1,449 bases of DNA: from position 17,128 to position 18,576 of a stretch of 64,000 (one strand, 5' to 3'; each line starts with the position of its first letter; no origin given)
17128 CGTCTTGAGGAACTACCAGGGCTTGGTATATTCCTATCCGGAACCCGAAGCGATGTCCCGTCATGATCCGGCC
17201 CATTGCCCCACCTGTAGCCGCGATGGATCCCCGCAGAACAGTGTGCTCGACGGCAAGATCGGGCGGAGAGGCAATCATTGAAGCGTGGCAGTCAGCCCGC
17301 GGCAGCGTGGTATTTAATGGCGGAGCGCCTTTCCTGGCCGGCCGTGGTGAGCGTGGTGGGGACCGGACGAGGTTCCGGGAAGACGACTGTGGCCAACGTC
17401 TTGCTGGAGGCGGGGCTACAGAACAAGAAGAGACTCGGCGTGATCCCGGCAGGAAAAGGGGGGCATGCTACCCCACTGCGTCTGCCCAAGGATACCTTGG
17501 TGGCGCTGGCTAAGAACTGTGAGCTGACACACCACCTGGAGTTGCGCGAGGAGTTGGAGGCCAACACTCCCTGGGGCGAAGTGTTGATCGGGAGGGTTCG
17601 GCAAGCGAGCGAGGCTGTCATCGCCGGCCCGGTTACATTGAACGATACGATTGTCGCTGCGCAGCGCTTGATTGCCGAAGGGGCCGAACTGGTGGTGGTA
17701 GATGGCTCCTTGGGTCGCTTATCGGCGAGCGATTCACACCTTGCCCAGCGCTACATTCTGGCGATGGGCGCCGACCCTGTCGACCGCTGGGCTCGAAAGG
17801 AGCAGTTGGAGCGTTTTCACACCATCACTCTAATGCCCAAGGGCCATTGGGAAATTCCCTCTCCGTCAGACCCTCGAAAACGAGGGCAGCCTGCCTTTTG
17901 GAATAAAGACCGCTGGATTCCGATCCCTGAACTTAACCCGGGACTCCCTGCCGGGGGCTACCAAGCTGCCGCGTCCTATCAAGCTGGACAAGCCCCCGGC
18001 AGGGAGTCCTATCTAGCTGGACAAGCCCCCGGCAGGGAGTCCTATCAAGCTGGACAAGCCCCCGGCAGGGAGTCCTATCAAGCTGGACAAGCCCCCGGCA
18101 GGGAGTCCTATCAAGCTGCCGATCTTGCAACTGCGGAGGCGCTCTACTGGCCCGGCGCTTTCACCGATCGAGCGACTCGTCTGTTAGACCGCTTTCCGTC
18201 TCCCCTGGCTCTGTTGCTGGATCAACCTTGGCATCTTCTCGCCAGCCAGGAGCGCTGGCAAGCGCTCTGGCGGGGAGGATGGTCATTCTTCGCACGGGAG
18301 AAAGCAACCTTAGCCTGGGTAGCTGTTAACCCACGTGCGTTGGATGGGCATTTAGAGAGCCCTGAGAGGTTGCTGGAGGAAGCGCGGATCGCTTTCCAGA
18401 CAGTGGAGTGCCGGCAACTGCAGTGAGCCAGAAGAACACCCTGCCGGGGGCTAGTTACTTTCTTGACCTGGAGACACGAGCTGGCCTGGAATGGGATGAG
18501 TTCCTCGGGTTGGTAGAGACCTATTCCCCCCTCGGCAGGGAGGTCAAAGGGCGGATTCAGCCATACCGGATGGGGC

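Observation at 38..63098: Dispersed family of short tandem arrays built on a conserved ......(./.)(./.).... core: 16 loci in 64 kb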

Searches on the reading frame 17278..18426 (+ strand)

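Call 6: search_protein_families(library=pfam, proteins=[window:17278-18426:+])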
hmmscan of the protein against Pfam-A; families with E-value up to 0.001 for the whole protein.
window:17278-18426:+ (382 aa): 0 families

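Call 54: search_protein_families(library=pfam, proteins=[window:17278-18426:+], max_evalue=1)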
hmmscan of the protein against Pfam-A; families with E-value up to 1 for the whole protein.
window:17278-18426:+ (382 aa): 2 families
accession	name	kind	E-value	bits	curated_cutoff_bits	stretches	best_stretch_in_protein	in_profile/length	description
PF13191.12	AAA_16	-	0.026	15.5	32.6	1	31-141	33-137/167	AAA ATPase domain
PF13500.12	AAA_26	-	0.071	13.4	27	1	25-56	4-35/198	AAA domain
